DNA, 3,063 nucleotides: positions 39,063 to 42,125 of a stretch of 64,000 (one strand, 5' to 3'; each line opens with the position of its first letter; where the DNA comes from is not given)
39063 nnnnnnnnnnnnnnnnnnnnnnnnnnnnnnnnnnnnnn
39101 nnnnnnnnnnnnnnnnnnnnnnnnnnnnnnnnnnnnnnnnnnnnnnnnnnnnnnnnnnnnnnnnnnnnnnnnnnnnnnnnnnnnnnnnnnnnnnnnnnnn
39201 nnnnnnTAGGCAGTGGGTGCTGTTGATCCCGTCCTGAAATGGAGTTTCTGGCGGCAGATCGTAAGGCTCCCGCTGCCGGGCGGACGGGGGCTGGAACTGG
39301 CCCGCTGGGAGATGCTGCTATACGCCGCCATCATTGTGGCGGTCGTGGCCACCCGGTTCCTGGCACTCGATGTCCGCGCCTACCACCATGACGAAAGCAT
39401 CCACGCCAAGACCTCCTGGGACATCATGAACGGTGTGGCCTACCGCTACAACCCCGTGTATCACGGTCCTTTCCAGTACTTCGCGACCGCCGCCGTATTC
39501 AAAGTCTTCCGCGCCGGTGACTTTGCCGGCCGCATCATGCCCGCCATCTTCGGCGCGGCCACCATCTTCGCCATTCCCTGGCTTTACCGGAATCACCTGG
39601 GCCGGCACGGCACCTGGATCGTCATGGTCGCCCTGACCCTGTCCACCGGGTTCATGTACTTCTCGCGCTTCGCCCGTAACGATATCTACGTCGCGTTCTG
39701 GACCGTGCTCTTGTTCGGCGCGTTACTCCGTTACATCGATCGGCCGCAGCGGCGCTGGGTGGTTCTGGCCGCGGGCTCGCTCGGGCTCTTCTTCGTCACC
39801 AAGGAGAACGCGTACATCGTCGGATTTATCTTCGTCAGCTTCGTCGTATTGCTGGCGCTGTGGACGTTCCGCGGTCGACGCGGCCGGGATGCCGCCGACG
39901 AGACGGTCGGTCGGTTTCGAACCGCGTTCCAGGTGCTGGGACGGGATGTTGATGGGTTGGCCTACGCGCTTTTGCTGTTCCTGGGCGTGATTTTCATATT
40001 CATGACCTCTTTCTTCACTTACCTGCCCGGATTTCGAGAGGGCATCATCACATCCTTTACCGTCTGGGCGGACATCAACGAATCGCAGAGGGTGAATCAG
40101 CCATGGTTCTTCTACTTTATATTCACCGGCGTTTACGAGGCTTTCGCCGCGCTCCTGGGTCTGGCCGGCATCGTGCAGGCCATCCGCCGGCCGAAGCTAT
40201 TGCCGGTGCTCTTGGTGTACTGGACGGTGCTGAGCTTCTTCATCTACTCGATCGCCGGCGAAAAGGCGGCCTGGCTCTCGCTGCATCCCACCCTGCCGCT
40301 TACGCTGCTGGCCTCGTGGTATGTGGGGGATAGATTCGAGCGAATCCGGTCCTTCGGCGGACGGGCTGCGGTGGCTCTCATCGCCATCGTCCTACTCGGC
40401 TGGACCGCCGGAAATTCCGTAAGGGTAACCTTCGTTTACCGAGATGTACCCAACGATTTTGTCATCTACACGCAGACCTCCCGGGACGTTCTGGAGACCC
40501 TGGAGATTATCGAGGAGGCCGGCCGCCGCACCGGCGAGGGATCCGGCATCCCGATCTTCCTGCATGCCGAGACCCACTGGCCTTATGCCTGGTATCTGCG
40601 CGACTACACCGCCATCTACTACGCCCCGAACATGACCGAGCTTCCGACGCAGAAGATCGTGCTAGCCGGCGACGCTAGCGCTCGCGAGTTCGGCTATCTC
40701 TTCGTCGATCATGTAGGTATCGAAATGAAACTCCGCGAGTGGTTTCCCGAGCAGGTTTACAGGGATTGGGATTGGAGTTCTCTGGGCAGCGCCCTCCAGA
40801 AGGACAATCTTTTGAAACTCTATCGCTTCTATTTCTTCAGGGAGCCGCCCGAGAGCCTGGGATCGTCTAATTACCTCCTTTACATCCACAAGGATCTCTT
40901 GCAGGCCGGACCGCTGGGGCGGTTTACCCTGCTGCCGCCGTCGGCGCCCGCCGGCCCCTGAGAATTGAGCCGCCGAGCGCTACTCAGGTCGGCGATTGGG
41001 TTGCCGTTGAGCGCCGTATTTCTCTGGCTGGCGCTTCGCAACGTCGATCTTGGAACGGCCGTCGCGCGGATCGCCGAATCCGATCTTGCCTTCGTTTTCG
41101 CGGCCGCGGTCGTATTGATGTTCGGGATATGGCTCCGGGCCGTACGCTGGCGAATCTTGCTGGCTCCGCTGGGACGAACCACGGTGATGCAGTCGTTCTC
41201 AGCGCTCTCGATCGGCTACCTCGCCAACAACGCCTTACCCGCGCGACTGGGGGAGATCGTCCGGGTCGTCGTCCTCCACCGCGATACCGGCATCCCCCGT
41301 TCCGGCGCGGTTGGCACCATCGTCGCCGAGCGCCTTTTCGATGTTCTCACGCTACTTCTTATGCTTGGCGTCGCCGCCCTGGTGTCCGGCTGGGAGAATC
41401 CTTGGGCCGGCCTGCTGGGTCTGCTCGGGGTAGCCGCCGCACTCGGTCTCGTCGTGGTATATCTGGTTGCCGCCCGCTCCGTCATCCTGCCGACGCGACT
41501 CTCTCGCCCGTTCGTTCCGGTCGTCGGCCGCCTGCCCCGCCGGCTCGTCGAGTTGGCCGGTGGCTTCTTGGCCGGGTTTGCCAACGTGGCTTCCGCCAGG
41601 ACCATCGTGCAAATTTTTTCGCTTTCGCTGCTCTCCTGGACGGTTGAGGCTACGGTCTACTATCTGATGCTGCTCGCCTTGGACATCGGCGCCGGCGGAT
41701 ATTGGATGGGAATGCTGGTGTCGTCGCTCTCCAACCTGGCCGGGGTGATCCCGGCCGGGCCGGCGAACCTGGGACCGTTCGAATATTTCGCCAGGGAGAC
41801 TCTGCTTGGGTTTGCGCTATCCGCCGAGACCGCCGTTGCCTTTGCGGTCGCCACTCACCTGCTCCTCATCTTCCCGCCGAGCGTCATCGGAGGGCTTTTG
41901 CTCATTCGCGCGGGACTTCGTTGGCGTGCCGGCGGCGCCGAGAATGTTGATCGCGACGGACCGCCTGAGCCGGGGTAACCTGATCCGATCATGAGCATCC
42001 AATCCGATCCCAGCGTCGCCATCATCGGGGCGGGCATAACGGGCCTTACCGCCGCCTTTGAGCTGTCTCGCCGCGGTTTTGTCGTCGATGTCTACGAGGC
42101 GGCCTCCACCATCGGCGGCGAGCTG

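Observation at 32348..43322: Five-gene operon of giant GT-C-type membrane proteins plus a flippase-like protein and an FAD oxidoreductase: an archaeal-style lipid-linked glycosylation module with unknown product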

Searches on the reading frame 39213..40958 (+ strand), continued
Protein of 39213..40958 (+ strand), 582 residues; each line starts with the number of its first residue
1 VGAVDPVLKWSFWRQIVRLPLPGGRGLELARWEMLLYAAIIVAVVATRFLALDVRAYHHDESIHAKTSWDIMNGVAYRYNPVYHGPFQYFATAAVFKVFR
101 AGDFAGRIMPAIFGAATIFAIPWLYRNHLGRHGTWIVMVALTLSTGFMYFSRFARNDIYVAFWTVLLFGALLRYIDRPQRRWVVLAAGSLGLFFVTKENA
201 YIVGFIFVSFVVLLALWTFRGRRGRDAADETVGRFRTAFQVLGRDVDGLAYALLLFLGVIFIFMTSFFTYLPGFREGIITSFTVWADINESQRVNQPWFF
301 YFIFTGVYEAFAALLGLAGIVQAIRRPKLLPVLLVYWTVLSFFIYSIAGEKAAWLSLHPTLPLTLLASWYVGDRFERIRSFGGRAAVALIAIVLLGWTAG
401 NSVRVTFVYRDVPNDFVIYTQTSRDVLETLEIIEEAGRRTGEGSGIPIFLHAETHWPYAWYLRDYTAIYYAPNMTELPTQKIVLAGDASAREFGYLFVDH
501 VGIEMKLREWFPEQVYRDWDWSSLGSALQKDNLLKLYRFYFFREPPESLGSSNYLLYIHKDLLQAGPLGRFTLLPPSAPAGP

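Call 65: search_protein_families(library=pfam, proteins=[L071:9132-9887:-, L068:8883-9890:+, L077:12435-14519:+, L043:15181-17232:+, L048:7810-9216:+, L049:1000-2091:+, L049:2931-3998:+, L016:12237-12911:-], max_evalue=0.001)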
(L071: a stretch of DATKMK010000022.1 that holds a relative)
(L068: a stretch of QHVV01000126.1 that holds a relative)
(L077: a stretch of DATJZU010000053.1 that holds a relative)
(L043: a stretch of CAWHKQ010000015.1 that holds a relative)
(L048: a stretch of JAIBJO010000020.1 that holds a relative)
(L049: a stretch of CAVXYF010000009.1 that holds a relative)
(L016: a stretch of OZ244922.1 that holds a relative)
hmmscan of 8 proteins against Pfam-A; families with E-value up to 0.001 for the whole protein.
L071:9132-9887:- (251 aa): 3 families
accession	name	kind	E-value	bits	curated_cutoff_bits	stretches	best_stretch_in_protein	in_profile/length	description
PF00535.33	Glycos_transf_2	-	2.7e-32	112.5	23.3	1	11-176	1-164/168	Glycosyl transferase family 2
PF13641.12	Glyco_tranf_2_3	-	1.1e-10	42.3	27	1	10-214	3-210/230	Glycosyltransferase like family 2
PF10111.15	Glyco_tranf_2_2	-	4.4e-08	33.4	27.3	1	11-116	1-106/276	Glycosyltransferase like family 2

L068:8883-9890:+ (335 aa): 6 families
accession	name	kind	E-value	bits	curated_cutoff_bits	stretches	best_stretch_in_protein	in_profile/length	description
PF01436.27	NHL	-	8.7e-37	123.8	20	4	209-235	1-27/28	NHL repeat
PF08450.18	SGL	-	1.2e-12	48.4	26.3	0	165-249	136-223/246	SMP-30/Gluconolactonase/LRE-like region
PF24684.1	Vgb_lyase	-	4.6e-11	42.5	50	1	128-328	17-208/290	Virginiamycin B lyase family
PF25021.1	TEN_NHL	-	8.1e-08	32.1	27.1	0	207-236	327-356/357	Teneurin NHL domain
PF17170.10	DUF5128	-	1.3e-07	31.6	22.9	0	176-249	56-131/321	6-bladed beta-propeller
PF13449.12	Phytase-like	-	3.1e-05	24.5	27.6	0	214-251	72-109/284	Esterase-like activity of phytase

L077:12435-14519:+ (694 aa): 0 families

L043:15181-17232:+ (683 aa): 1 family
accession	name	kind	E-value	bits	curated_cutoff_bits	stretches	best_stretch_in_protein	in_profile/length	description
PF13231.12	PMT_2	-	6.1e-05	23.7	26.1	1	229-392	3-158/160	Dolichyl-phosphate-mannose-protein mannosyltransferase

L048:7810-9216:+ (468 aa): 7 families
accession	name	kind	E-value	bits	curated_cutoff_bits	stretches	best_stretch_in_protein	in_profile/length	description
PF01593.30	Amino_oxidase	-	3.5e-22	79.8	19.8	1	34-457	2-442/443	Flavin containing amine oxidoreductase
PF13450.12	NAD_binding_8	-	2.3e-11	44.2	21.9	1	28-83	1-54/68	NAD(P)-binding Rossmann-like domain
PF01266.30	DAO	-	6.2e-06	26.4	27.9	1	25-65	1-40/353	FAD dependent oxidoreductase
PF13738.12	Pyr_redox_3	-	1.8e-05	24.6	30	1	27-57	1-31/305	Pyridine nucleotide-disulphide oxidoreductase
PF01946.23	Thi4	-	6.8e-05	22.6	26.2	1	24-62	18-56/235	Thi4 family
PF07992.20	Pyr_redox_2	-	9.4e-05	22.4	26.1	1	25-52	2-29/291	Pyridine nucleotide-disulphide oxidoreductase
PF01494.25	FAD_binding_3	-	0.0006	19.6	22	1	25-59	3-37/349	FAD binding domain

L049:1000-2091:+ (363 aa): 5 families
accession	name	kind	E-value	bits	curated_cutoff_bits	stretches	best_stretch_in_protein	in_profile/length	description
PF00534.26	Glycos_transf_1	-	5.5e-27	94.8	26.4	1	168-339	3-170/172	Glycosyl transferases group 1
PF13692.12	Glyco_trans_1_4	-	5.9e-25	88.6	27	1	180-325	2-140/142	Glycosyl transferases group 1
PF13579.12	Glyco_trans_4_4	-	3.6e-19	70.1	29.7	1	1-140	7-142/158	Glycosyl transferase 4-like domain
PF13439.12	Glyco_transf_4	-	2.1e-16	60.9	28.5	1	1-142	8-150/170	Glycosyltransferase Family 4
PF20706.3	GT4-conflict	-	4.3e-14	52.7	26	1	176-303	194-323/385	Family 4 Glycosyltransferase in conflict systems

L049:2931-3998:+ (355 aa): 7 families
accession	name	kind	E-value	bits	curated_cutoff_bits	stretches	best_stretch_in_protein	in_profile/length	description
PF01370.27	Epimerase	-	5.9e-50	170.4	20.9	1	3-265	1-240/240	NAD dependent epimerase/dehydratase family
PF16363.11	GDP_Man_Dehyd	-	3.5e-46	158.6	27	1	4-328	1-330/332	GDP-mannose 4,6 dehydratase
PF01073.25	3Beta_HSD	-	1.6e-12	47.5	22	1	4-252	1-230/280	3-beta hydroxysteroid dehydrogenase/isomerase family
PF07993.18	NAD_binding_4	-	3e-09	36.9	20.1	1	16-215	38-219/258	Male sterility protein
PF02719.21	Polysacc_synt_2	-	9.2e-07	28.8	20.2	1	3-112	1-117/293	Polysaccharide biosynthesis protein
PF04321.23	RmlD_sub_bind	-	2.3e-05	24.1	27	1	1-185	1-142/287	RmlD substrate binding domain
PF00106.31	adh_short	-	5e-05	23.3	26.6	1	3-66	3-65/195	short chain dehydrogenase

L016:12237-12911:- (224 aa): 2 families
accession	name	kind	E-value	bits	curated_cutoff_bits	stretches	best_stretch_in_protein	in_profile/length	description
PF01121.26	CoaE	-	8.2e-38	130.3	27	1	15-180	2-167/180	Dephospho-CoA kinase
PF13238.12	AAA_18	-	0.00023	22.1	29.4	0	17-50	2-38/128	AAA domain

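Call 66: search_protein_families(library=ncbifam, proteins=[L071:9132-9887:-, L048:7810-9216:+, L077:12435-14519:+, L043:15181-17232:+], max_evalue=0.001)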
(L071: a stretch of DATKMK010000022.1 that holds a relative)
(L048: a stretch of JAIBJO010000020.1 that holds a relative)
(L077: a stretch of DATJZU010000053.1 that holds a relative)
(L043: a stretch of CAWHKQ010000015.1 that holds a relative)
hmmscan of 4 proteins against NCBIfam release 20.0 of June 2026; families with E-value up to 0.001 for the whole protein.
L071:9132-9887:- (251 aa): 20 families
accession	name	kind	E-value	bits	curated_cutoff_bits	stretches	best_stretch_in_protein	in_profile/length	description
NF047588.1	GlcsyltransPgfSStrep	equivalog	3.2e-22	79.1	500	1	8-189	1-177/308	glycosyltransferase PgfS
NF007986.1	PRK10714.1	equivalog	9.6e-22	77.4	529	1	7-182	5-175/316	undecaprenyl-phosphate 4-deoxy-4-formamido-L-arabinose transferase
NF041875.1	EPS_EpsD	equivalog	2.5e-17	63.3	370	1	10-149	1-136/325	exopolysaccharide biosynthesis glycosyltransferase EpsD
TIGR03937.1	PgaC_IcaA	equivalog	1.6e-15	57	422.3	1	8-101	45-135/407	poly-beta-1,6-N-acetyl-D-glucosamine synthase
TIGR04283.1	glyco_like_mftF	equivalog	1.1e-13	51.2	182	1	10-112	1-93/221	TIGR04283 family arsenosugar biosynthesis glycosyltransferase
NF041391.1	DPhHxTase_Halo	equivalog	1.1e-13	50.6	375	1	16-212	3-183/213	dolichyl-phosphate hexose transferase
TIGR04182.1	glyco_TIGR04182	equivalog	2.3e-13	50.2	325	1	10-217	2-195/293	S-layer glycoprotein N-glycosyltransferase AglJ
NF007482.0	PRK10073.1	equivalog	3.1e-13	49.4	423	1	8-118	6-112/334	glycosyltransferase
NF010496.0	PRK13915.1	equivalog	2.7e-12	46.4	262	1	8-109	31-134/307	glucosyl-3-phosphoglycerate synthase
TIGR03965.1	mycofact_glyco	equivalog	2.4e-11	43.2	280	1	8-114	74-177/467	mycofactocin biosynthesis glycosyltransferase MftF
NF038302.1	EPS_HpsE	equivalog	1.3e-10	40.7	300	1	8-101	1-96/307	hormogonium polysaccharide biosynthesis glycosyltransferase HpsE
NF058614.1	PPMAGASynPpgS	equivalog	7.6e-09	35.3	370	1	11-210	3-194/226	polyprenyl-phospho-N-acetylgalactosaminyl synthase PpgS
NF047683.1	TeichurnBiosyTuaG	equivalog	9.6e-09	35.2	400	1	9-114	7-109/252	teichuronic acid biosynthesis protein TuaG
NF041394.1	GtaseAglG_Halo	equivalog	3.4e-08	33.1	440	1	8-118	1-109/304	glucosyl-dolichyl phosphate glucuronosyltransferase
TIGR04242.1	nodulat_NodC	equivalog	1.9e-07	30.4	550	1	7-111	47-151/395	chitooligosaccharide synthase NodC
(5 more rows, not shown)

L048:7810-9216:+ (468 aa): 28 families (the best 25 are shown)
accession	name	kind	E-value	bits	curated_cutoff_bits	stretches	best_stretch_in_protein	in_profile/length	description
NF005548.0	PRK07208.1-4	equivalog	8.3e-55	186.3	389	1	23-467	3-460/488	hypothetical protein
NF005547.0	PRK07208.1-3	equivalog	2.4e-53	181.6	380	1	22-455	3-439/465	hypothetical protein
NF005545.0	PRK07208.1-1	equivalog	6e-35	120.6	451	1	24-460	8-464/504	hypothetical protein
NF005546.0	PRK07208.1-2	equivalog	2.4e-27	95.7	418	2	155-462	171-507/527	hypothetical protein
NF005560.0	PRK07233.1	equivalog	5.3e-21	75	252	2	153-460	137-431/435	hypothetical protein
NF005549.0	PRK07208.1-5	equivalog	1.1e-12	47.2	587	1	22-84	3-67/534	hypothetical protein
TIGR03467.1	HpnE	equivalog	4e-11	42.9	283.05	1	26-102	1-77/430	hydroxysqualene dehydroxylase HpnE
TIGR02734.1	crtI_fam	subfamily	1.6e-09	37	238.1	1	26-81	1-54/504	phytoene desaturase family protein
TIGR02732.1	zeta_caro_desat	equivalog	3.7e-07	29.4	622.15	1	26-95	2-70/474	9,9'-di-cis-zeta-carotene desaturase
NF009410.0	PRK12771.1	subfamily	4.1e-06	25.6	516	1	23-61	138-175/566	NAD(P)-binding protein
TIGR02731.1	phytoene_desat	equivalog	4.8e-06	25.6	569.4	1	26-99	2-74/453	15-cis-phytoene desaturase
NF009408.0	PRK12769.1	equivalog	1e-05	23.9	1003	1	21-61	325-364/659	formate-dependent uric acid utilization protein AegA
TIGR01318.1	gltD_gamma_fam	subfamily_domain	2.3e-05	23.2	482.95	1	22-61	140-178/467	glutamate synthase, small subunit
TIGR03997.1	mycofact_OYE_2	equivalog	2.8e-05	22.7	793.15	1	21-65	377-420/645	mycofactocin system FadH/OYE family oxidoreductase 2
NF058655.1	CrtID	equivalog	3.5e-05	22.8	640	1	26-78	1-51/478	bifunctional phytoene desaturase/3,4-desaturase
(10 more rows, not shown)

L077:12435-14519:+ (694 aa): 0 families

L043:15181-17232:+ (683 aa): 1 family
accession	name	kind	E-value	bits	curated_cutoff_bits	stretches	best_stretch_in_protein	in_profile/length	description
TIGR04154.1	archaeo_STT3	subfamily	0.00063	18.2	450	1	250-290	96-136/831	oligosaccharyl transferase, archaeosortase A system-associated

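Call 67: search_solved_structures(query=L048:7810-9216:+, max_evalue=0.001)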
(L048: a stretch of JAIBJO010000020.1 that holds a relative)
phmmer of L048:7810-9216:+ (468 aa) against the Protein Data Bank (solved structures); distinct sequences matched with E-value up to 0.001: 19.
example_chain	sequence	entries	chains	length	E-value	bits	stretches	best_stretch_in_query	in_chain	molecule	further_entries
4dsg_A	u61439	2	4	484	3.1e-99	336.3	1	17-455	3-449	UDP-galactopyranose mutase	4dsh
3ute_A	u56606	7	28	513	7.3e-94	318.6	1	25-461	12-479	UDP-galactopyranose mutase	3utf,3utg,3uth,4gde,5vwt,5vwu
3uka_A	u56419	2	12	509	1.1e-93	318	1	26-461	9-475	UDP-galactopyranose mutase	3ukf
3ukl_A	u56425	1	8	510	1.1e-93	318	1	26-461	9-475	UDP-galactopyranose mutase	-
3ukh_A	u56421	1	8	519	1.2e-93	317.9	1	26-461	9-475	UDP-galactopyranose mutase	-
3ukq_A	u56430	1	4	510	2.8e-93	316.7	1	26-461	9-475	UDP-galactopyranose mutase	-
3ukk_A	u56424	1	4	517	3e-93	316.6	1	26-461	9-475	UDP-galactopyranose mutase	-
4u8k_A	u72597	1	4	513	5.1e-93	315.8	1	25-461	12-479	UDP-galactopyranose mutase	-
3ukp_A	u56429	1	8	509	7.2e-93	315.3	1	26-461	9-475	UDP-galactopyranose mutase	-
4u8i_A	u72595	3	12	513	9.5e-93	314.9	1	25-461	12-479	UDP-galactopyranose mutase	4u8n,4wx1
4u8l_A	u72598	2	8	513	9.6e-93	314.9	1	25-461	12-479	UDP-galactopyranose mutase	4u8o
4u8m_A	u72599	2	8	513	1.3e-92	314.4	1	25-461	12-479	UDP-galactopyranose mutase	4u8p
4u8j_A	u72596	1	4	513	1.3e-92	314.4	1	25-461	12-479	UDP-galactopyranose mutase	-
5hhf_A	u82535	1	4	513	1.8e-92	314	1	25-461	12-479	UDP-galactopyranose mutase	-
2b9w_A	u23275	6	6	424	3.2e-05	26.3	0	21-78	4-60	putative aminooxidase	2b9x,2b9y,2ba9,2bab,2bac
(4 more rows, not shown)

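Call 90: search_protein_families(library=ncbifam, proteins=[L047:5042-12640:+], max_evalue=0.00001)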
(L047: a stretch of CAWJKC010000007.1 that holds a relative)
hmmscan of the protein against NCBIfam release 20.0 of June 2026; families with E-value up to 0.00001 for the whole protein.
L047:5042-12640:+ (2533 aa): 4 families
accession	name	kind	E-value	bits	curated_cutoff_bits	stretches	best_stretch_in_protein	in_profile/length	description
TIGR03662.1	Chlor_Arch_YYY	subfamily_domain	1.4e-131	440.5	300.25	1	626-1299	4-702/727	chlor_Arch_YYY domain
TIGR03663.1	TIGR03663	subfamily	5.2e-94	315.7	126.25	1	1657-2145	4-433/435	flippase activity-associated protein Agl23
NF035926.1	scyF_NHL_VPEP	equivalog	5.9e-38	131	350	2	2363-2496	148-284/376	scytonemin biosynthesis PEP-CTERM protein ScyF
NF033206.1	ScyE_fam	subfamily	2.9e-07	30.3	80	0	2275-2341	252-320/333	ScyD/ScyE family protein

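Call 92: search_protein_families(library=pfam, proteins=[L047:5042-12640:+], max_evalue=0.01)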
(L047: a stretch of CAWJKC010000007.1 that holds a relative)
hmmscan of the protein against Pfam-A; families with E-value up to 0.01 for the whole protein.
L047:5042-12640:+ (2533 aa): 10 families
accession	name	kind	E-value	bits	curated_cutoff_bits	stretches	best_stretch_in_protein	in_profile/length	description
PF10060.15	DUF2298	-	3.9e-80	270.6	27.8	1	674-1125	8-488/488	Uncharacterized membrane protein (DUF2298)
PF01436.27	NHL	-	1.2e-38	129.7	20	3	2415-2440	3-28/28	NHL repeat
PF13231.12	PMT_2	-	6.5e-22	78.9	26.1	2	1704-1832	2-131/160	Dolichyl-phosphate-mannose-protein mannosyltransferase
PF02366.24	PMT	-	1.4e-14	54.7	22.7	2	102-220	80-203/245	Dolichyl-phosphate-mannose-protein mannosyltransferase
PF08450.18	SGL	-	1.7e-10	41.4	26.3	1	2379-2449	148-219/246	SMP-30/Gluconolactonase/LRE-like region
PF25021.1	TEN_NHL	-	5.4e-07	29.4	27.1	0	2324-2393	32-100/357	Teneurin NHL domain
PF13449.12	Phytase-like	-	9.3e-07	29.5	27.6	0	2418-2453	72-107/284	Esterase-like activity of phytase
PF06739.17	SBBP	-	8.6e-06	26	20.5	0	2277-2292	14-29/38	Beta-propeller repeat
PF24684.1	Vgb_lyase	-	1.5e-05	24.4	50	1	2323-2523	13-203/290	Virginiamycin B lyase family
PF17170.10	DUF5128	-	3.5e-05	23.6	22.9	0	2371-2449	48-127/321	6-bladed beta-propeller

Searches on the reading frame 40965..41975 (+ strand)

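Call 8: search_protein_families(library=ncbifam, proteins=[window:40965-41975:+], max_evalue=0.01)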
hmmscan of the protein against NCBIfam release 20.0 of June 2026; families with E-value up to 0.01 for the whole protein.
window:40965-41975:+ (337 aa): 1 family
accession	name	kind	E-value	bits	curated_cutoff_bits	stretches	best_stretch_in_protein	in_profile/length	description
TIGR00374.1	TIGR00374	subfamily_domain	2.3e-19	70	43.2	1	16-313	9-310/323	flippase-like domain-containing protein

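Call 9: search_protein_families(library=pfam, proteins=[window:40965-41975:+], max_evalue=0.01)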
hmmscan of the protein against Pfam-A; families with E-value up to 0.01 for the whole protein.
window:40965-41975:+ (337 aa): 1 family
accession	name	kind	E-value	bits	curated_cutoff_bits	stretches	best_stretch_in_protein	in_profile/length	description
PF03706.18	LPG_synthase_TM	-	4.7e-44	151.5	33.4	1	10-309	2-302/302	Lysylphosphatidylglycerol synthase TM region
